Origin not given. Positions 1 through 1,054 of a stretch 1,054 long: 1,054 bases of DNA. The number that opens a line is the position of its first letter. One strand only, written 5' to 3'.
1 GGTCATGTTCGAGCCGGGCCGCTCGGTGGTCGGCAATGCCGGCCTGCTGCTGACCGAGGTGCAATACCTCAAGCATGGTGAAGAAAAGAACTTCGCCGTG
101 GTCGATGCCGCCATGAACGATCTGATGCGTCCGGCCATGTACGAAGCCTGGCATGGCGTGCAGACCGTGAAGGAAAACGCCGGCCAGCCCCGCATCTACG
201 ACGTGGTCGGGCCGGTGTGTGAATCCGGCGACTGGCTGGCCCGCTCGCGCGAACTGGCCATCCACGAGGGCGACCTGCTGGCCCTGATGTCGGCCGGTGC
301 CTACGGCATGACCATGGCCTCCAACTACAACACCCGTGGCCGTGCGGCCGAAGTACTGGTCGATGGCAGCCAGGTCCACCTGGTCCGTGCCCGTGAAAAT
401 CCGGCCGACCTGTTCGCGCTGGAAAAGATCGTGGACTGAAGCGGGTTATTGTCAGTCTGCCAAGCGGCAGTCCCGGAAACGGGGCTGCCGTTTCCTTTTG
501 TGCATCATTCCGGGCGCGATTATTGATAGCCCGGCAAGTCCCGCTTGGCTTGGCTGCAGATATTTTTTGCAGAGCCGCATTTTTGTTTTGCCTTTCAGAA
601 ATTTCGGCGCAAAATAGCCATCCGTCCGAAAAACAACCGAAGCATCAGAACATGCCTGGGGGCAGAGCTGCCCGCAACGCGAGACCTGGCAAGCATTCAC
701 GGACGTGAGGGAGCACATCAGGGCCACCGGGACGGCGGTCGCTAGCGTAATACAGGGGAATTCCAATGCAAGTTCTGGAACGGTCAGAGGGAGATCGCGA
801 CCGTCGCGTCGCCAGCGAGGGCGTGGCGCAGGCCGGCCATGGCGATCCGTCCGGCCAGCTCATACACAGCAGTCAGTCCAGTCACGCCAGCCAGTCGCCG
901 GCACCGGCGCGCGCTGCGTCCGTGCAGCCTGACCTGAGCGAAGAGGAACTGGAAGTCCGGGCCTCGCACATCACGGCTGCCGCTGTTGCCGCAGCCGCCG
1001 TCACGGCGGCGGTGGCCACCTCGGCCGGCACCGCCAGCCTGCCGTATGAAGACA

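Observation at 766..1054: Unannotated open-ended ORF downstream of lysA encoding a low-complexity, possibly membrane-anchored protein of unknown family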

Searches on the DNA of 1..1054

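Call 4: search_rna_families(source=window, threshold=evalue, max_evalue=1)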
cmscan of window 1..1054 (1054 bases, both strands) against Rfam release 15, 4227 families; matches with E-value up to 1: 3.
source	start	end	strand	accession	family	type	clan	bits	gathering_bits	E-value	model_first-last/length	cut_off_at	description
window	396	492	+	RF02634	EF3314_EF3315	Gene; sRNA;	-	20.2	100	0.046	1-141/141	no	Enterococcus sRNA EF3314_EF3315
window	393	498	+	RF02883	BcKCsr2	Gene; sRNA;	-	19.1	40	0.094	1-129/129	no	Burkholderia sRNA 2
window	71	130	+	RF00218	SNORD46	Gene; snRNA; snoRNA; CD-box;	CL00061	17.9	40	0.73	1-104/104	no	Small nucleolar RNA SNORD46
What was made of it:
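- Tried and rejected: Rfam scan of the window (call 4): only sub-threshold matches around the lysA terminator.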
